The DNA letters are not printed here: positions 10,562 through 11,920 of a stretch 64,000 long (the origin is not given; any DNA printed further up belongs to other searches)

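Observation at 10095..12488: Three tandem archaeal-type flagellin (archaellin) genes in a bacterial gene neighbourhood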

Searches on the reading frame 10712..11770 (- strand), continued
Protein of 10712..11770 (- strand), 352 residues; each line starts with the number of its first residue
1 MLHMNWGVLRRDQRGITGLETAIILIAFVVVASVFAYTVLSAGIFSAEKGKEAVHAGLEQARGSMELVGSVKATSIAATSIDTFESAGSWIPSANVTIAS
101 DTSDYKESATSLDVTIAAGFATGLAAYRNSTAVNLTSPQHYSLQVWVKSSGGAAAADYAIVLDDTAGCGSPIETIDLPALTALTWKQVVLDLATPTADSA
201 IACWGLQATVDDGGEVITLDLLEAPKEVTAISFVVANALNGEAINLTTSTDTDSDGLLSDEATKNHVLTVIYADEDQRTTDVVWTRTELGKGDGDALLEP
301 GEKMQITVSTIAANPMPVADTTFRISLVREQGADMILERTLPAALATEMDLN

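Call 33: find_homologous_proteins(query=L016:16365-18149:+, max_evalue=1e-50)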
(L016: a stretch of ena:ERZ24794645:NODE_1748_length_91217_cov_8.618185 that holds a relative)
Query L016:16365-18149:+ (594 aa): 7911 proteins with E <= 1e-50 among 8000 candidates; the best 120 are listed.
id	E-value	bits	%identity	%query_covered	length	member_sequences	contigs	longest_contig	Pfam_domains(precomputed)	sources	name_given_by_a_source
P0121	0.0e+0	1315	98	100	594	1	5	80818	PF00437.27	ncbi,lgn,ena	-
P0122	0.0e+0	1250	91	100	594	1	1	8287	PF00437.27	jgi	jgi:flagellar protein FlaI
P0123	0.0e+0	1247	93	100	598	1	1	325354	PF00437.27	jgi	jgi:archaeal flagellar protein FlaI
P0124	0.0e+0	1232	91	100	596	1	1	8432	PF00437.27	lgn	-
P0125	0.0e+0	1218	91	100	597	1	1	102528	PF00437.27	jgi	jgi:archaeal flagellar protein FlaI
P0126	0.0e+0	1134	83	100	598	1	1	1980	PF00437.27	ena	-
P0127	0.0e+0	1096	79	100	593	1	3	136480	PF00437.27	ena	-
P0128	0.0e+0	1071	78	100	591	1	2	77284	PF00437.27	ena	-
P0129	0.0e+0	1071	77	100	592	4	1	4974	PF00437.27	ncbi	-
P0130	1.2e-290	983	83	68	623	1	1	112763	PF00437.27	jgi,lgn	jgi:flagellar protein FlaI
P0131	5.8e-278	941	71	100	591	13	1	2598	PF00437.27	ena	-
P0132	1.5e-277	940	71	100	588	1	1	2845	PF00437.27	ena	-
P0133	1.3e-276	937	70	100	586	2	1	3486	PF00437.27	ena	-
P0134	2.3e-276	936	70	100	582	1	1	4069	PF00437.27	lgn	-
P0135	1.5e-275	933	68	100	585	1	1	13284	PF00437.27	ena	-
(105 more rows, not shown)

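Call 34: find_encoding_contigs(protein=P0126, flank=10000, max_places=4)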
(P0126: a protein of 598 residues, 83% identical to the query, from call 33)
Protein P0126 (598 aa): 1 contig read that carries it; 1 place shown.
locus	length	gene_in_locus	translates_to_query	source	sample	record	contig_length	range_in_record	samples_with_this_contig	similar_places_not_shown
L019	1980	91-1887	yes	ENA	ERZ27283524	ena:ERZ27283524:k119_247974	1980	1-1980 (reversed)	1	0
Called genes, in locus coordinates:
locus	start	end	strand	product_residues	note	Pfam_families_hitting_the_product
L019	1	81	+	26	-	?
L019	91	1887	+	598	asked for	PF00437:T2SSE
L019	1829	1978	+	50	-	?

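Call 35: find_encoding_contigs(protein=P0121, flank=3000, max_places=8)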
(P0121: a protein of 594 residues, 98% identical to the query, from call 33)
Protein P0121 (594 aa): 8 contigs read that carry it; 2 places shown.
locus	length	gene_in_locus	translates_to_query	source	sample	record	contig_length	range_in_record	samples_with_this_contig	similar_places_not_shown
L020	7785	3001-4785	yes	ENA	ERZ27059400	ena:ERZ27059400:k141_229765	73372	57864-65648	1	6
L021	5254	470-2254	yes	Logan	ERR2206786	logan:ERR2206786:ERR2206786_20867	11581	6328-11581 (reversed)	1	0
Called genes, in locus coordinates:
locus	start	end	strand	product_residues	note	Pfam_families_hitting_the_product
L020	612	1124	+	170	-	PF00027:cNMP_binding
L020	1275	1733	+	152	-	-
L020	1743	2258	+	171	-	-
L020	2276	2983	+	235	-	PF05625:PAXNEB (weak), PF13481:AAA_25, PF06745:ATPase, PF23442:DUF7125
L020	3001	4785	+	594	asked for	PF00437:T2SSE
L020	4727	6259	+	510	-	-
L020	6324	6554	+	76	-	-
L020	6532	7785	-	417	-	PF07690:MFS_1, PF01306:LacY_symp, PF00083:Sugar_tr, PF07690:MFS_1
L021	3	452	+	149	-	?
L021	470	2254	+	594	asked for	PF00437:T2SSE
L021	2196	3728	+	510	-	-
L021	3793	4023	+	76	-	-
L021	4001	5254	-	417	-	PF07690:MFS_1, PF01306:LacY_symp, PF00083:Sugar_tr, PF07690:MFS_1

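Call 36: find_encoding_contigs(protein=P0123, flank=10000, max_places=3)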
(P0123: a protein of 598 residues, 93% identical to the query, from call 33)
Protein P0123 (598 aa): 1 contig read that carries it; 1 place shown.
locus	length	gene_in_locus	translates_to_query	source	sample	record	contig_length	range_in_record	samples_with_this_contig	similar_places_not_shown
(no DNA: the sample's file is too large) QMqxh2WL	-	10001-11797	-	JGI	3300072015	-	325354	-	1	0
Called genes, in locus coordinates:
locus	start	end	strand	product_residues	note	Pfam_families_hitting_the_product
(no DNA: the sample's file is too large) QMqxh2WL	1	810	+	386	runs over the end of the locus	PF04909:Amidohydro_2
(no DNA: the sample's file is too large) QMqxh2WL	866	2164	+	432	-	PF07690:MFS_1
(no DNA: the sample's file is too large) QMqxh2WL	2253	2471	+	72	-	-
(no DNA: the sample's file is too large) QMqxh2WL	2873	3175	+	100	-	PF18902:DUF5658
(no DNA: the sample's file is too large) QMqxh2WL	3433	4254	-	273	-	PF00196:GerE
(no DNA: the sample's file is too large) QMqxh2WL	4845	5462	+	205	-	PF01917:Flagellin_arch-type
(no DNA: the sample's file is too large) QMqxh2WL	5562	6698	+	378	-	-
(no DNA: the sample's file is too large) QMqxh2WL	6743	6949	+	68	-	-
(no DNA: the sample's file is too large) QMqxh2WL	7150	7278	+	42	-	-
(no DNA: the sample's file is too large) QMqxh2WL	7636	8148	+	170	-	PF00027:cNMP_binding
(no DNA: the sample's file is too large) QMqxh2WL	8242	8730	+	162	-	-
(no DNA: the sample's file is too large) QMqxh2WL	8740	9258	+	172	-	-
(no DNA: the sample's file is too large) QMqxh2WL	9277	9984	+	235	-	PF05625:PAXNEB (weak), PF13481:AAA_25 (weak), PF06745:ATPase, PF23442:DUF7125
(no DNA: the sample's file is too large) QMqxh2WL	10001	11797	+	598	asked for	PF00437:T2SSE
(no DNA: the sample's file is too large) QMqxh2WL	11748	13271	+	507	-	-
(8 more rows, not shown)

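Call 37: find_encoding_contigs(protein=P0122, flank=10000, max_places=3)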
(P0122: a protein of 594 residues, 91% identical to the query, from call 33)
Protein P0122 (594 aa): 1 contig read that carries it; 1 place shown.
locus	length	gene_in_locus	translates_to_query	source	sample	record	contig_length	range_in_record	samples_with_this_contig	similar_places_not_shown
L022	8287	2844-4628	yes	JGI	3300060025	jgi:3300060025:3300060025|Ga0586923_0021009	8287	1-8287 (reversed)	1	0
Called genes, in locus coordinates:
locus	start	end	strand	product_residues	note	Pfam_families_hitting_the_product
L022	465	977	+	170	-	PF00027:cNMP_binding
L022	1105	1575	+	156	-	-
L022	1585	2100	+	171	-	-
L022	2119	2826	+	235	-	PF05625:PAXNEB (faint), PF13481:AAA_25, PF06745:ATPase, PF23442:DUF7125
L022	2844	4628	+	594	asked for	PF00437:T2SSE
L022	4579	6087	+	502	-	-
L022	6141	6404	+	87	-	-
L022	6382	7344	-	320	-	PF07690:MFS_1, PF01306:LacY_symp, PF00083:Sugar_tr, PF07690:MFS_1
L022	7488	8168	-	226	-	PF00072:Response_reg, PF00196:GerE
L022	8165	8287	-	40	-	?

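Call 46: list_cluster_members(proteins=[window:10712-11770:-, window:11808-12452:-, window:10201-10677:-, window:44084-45271:+, window:46483-47241:+, window:38366-39622:-])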
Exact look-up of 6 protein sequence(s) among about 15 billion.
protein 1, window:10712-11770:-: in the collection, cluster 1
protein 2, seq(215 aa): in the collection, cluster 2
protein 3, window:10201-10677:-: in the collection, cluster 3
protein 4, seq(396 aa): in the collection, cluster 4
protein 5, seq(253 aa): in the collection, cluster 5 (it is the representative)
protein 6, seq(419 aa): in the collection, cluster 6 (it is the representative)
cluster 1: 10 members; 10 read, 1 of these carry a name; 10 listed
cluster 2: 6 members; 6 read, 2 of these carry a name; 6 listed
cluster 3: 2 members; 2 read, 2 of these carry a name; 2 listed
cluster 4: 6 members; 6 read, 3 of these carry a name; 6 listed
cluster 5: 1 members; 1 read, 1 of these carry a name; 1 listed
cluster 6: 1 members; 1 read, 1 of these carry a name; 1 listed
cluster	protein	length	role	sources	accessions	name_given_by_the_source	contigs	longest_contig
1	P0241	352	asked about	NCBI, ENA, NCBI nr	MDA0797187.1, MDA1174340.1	MAG: hypothetical protein O2826_07465 [Chloroflexi bacterium] | hypothetical protein [Chloroflexota bacterium]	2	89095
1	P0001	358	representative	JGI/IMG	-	-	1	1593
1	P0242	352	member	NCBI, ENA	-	-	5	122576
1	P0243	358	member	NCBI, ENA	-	-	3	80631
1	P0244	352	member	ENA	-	-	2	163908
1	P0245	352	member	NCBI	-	-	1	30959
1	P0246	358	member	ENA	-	-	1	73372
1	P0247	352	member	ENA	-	-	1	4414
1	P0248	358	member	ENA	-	-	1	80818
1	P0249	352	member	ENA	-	-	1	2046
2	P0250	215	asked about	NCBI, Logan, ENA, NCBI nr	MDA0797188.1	MAG: hypothetical protein O2884_00700 [Chloroflexi bacterium] | hypothetical protein [Chloroflexota bacterium]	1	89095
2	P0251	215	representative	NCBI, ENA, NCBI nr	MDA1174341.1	MAG: hypothetical protein O2826_07470 [Chloroflexi bacterium] | hypothetical protein [Chloroflexota bacterium]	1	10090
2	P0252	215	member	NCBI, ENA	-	-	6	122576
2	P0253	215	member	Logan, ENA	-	-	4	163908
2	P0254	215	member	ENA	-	-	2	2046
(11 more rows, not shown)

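Call 47: list_cluster_members(proteins=[P0121, P0243, P0246, P0248, P0242, P0244, P0245, P0004])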
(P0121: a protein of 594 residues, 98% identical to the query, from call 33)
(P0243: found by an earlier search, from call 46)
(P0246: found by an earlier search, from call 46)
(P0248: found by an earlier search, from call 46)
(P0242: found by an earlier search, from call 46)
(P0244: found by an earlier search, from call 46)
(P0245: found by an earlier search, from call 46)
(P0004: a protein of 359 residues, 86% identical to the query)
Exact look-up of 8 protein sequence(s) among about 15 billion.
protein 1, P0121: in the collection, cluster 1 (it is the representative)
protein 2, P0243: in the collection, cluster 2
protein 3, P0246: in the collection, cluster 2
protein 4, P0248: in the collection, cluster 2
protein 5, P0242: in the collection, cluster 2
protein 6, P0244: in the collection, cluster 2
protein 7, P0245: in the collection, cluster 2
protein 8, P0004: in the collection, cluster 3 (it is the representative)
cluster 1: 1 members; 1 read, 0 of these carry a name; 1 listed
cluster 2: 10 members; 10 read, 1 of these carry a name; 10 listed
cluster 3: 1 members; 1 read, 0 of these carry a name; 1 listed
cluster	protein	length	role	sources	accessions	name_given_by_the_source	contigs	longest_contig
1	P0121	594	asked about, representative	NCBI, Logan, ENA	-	-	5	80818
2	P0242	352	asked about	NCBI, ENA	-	-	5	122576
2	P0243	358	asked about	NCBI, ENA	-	-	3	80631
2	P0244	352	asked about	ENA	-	-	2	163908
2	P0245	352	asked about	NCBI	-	-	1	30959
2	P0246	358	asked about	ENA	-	-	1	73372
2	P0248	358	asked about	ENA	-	-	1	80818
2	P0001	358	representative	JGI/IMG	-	-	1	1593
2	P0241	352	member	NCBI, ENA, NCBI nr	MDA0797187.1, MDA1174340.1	MAG: hypothetical protein O2826_07465 [Chloroflexi bacterium] | hypothetical protein [Chloroflexota bacterium]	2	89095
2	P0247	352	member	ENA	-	-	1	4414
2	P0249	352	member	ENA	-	-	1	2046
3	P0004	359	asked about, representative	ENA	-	-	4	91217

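Call 49: find_encoding_contigs(protein=P0248, flank=10000, max_places=3)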
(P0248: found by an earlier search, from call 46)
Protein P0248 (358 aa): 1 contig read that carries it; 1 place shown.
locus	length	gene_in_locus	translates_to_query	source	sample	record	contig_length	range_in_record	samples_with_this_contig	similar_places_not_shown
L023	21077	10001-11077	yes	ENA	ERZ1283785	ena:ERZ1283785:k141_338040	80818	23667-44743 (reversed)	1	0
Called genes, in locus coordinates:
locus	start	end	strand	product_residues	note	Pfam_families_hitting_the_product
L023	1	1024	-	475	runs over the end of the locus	PF01425:Amidase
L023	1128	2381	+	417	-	PF07690:MFS_1, PF05977:MFS_3 (weak), PF07690:MFS_1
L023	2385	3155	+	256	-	-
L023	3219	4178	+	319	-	PF00296:Bac_luciferase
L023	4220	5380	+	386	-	PF04909:Amidohydro_2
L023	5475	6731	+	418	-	PF07690:MFS_1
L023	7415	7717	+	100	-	PF18902:DUF5658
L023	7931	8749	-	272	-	PF00196:GerE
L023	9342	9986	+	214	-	PF01917:Flagellin_arch-type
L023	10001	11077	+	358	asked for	PF01917:Flagellin_arch-type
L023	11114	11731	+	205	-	PF01917:Flagellin_arch-type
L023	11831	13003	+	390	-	-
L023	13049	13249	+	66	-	-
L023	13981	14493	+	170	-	PF00027:cNMP_binding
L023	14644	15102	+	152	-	-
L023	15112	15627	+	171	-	-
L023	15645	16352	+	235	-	PF05625:PAXNEB (weak), PF13481:AAA_25, PF06745:ATPase, PF23442:DUF7125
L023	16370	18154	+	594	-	PF00437:T2SSE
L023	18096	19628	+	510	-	-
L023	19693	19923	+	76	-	-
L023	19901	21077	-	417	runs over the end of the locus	PF07690:MFS_1, PF01306:LacY_symp, PF00083:Sugar_tr, PF07690:MFS_1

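Call 51: predict_structure(alignment_id=A1)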
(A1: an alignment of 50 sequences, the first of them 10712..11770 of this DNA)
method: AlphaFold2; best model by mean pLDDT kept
length: 352 residues; sequences in the alignment: 50
mean_pLDDT: 84.6   pTM: 0.69
mean pLDDT of the five models: 84.6, 84.6, 83.6, 83.3, 83.0
residues with pLDDT >= 90: 128; 70-90: 193; 50-70: 17; < 50: 14
segments of 3 or more residues with pLDDT < 50: 1-13
pLDDT, mean of each block of 10 residues (from residue 1): 41 57 85 85 73 68 79 90 86 92 87 89 90 83 91 90 89 90 90 75 90 86 91 86 86 88 90 91 92 86 92 87 90 86 88 81
secondary structure, 60 per line:
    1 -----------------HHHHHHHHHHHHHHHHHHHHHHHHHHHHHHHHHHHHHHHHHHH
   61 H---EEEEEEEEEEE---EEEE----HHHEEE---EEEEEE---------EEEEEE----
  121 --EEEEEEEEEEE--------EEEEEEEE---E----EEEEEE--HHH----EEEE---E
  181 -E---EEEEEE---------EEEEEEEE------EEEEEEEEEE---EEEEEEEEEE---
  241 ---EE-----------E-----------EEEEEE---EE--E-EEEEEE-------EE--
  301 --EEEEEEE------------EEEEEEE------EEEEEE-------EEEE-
elements in order: H18-61 E65-75 E79-82 E90-92 E96-101 E111-116 E123-133 E142-149 E158-163 E173-176 E186-191 E201-208 E215-224 E228-237 E269-274 E284-289 E303-309 E322-328 E335-340 E348-351

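Call 69: search_protein_families(library=pfam, proteins=[L023:11831-13003:+, L023:14644-15102:+, L023:15112-15627:+, L023:18096-19628:+], max_evalue=0.01)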
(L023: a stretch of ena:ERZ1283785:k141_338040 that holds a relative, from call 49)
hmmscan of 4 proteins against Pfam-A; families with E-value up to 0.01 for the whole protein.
L023:11831-13003:+ (390 aa): 0 families

L023:14644-15102:+ (152 aa): 0 families

L023:15112-15627:+ (171 aa): 1 family
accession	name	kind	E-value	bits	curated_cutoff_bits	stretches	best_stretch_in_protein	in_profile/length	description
PF22201.2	FlaF_Ig-like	-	0.00073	20.4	28.4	1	51-112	5-68/112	Conserved flagellar protein F, immunoglobulin-like domain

L023:18096-19628:+ (510 aa): 0 families

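Call 75: find_encoding_contigs(protein=P0124, flank=10000, max_places=4)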
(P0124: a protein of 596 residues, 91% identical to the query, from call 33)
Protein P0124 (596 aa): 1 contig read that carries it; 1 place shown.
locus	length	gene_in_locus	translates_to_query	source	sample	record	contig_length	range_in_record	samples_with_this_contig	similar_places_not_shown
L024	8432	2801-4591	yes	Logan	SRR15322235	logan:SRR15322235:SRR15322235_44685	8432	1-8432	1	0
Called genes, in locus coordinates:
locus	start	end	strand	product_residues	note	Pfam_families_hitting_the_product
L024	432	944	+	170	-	PF00027:cNMP_binding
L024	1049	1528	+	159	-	-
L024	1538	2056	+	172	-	-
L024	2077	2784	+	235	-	PF05625:PAXNEB (weak), PF13481:AAA_25, PF06745:ATPase, PF23442:DUF7125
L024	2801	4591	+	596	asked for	PF00437:T2SSE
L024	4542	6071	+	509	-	-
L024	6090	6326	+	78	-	-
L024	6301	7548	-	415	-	PF07690:MFS_1, PF01306:LacY_symp (weak), PF00083:Sugar_tr, PF07690:MFS_1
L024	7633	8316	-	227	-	PF00072:Response_reg, PF00196:GerE, PF08281:Sigma70_r4_2 (weak)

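Call 79: fold_search(model_id=the predicted structure, library=viral)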
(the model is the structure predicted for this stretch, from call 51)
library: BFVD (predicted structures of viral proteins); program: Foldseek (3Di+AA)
matches with E <= 10: 1676; with E <= 0.001: 104
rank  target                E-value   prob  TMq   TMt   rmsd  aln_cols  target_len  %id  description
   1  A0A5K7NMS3            1.3e-08  1.00  0.38  0.17   5.0       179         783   23  (no name in the UniProt tables at hand)
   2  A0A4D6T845            1.8e-06  1.00  0.28  0.22  18.1       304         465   14  Minor tail protein [Arthrobacter phage Idaho]
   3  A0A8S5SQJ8            1.8e-06  1.00  0.26  0.20  15.8       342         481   12  Uncharacterized protein [Siphoviridae sp. ctJyX12]
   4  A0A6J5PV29            1.8e-06  1.00  0.32  0.15  31.6       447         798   12  Concanavalin A-like lectin/glucanases superfamily [uncultured Caudovirales phage]
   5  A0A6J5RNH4            1.0e-05  1.00  0.32  0.22   7.3       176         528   20  Carbohydrate-binding, CenC-like [uncultured Caudovirales phage]
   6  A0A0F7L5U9            1.3e-05  1.00  0.33  0.48   3.8       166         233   14  Uncharacterized protein [uncultured marine virus]
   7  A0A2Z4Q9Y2            1.4e-05  1.00  0.29  0.16  14.5       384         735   10  Minor tail protein [Microbacterium phage Zeta1847]
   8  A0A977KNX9            1.8e-05  1.00  0.31  0.12  22.3       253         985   14  (no name in the UniProt tables at hand)
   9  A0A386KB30            1.9e-05  1.00  0.35  0.22  12.1       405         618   11  Minor tail protein [Arthrobacter phage KBurrousTX]
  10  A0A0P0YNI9            2.0e-05  1.00  0.30  0.13  19.6       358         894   12  (no name in the UniProt tables at hand)
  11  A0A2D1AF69            2.3e-05  1.00  0.25  0.25  23.4       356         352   11  (no name in the UniProt tables at hand)
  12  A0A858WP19            2.4e-05  1.00  0.28  0.28  19.5       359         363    9  Putative tail fiber protein [Xanthomonas phage FoX4]
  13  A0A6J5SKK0            2.5e-05  1.00  0.27  0.12  19.3       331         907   10  Uncharacterized protein [uncultured Caudovirales phage]
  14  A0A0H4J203            3.0e-05  1.00  0.32  0.16  13.8       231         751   16  SGNH hydrolase-type esterase domain-containing protein [Pseudoalteromonas phage H101]
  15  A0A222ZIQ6            3.7e-05  1.00  0.27  0.16  13.2       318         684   11  Minor tail protein [Arthrobacter phage Wheelbite]
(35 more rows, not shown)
